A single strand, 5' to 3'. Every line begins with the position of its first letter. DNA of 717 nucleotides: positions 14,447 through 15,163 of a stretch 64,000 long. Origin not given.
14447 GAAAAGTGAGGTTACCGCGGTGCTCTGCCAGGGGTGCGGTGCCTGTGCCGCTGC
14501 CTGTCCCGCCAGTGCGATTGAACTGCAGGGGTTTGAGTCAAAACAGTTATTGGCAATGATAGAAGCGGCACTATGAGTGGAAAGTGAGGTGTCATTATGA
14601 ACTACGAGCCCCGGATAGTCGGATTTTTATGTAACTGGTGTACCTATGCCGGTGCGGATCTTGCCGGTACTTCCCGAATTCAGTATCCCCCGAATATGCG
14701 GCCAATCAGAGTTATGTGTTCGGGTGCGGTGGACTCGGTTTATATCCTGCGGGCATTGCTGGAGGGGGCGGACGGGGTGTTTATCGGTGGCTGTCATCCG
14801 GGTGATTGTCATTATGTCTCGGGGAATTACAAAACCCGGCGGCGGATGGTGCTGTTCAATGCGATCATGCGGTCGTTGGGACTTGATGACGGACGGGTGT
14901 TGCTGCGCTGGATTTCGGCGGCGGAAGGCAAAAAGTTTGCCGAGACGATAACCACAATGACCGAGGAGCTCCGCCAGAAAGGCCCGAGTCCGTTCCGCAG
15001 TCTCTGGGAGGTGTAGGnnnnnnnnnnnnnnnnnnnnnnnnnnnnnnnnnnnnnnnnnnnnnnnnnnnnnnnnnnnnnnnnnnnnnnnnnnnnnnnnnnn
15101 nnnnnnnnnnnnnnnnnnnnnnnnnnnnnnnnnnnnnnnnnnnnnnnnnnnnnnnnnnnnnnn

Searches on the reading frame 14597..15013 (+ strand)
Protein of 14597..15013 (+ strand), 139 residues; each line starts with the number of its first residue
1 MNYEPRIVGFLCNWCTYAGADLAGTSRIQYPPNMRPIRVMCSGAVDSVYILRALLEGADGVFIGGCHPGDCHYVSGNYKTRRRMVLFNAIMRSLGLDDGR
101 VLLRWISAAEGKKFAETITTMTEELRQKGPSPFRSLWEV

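Call 5: search_protein_families(library=pfam, proteins=[window:14597-15013:+], max_evalue=0.001)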
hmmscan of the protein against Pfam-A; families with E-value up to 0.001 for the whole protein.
window:14597-15013:+ (139 aa): 1 family
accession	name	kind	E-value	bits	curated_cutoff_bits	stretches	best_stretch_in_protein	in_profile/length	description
PF02662.21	FlpD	-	2e-52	176.8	22.3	1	7-127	1-121/123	Methyl-viologen-reducing hydrogenase, delta subunit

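Call 44: search_protein_families(library=ncbifam, proteins=[window:14597-15013:+], max_evalue=1e-8)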
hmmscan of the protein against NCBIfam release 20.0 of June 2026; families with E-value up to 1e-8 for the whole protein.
window:14597-15013:+ (139 aa): 3 families
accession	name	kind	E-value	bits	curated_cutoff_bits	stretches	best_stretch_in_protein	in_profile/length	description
NF040770.1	hetero_SS_HdrA2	exception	7.9e-51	173.1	1100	1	3-130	646-773/777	CoB-CoM heterodisulfide reductase HdrA2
NF045873.1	F420_non_VhuD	exception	5.1e-38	130.2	215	1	4-134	1-131/132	F420-non-reducing hydrogenase iron-sulfur subunit VhuD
NF041891.1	hdrA_Methbact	equivalog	5.3e-09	34.9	1300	1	4-119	643-752/762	ferredoxin:CoB-CoM heterodisulfide reductase subunit HdrA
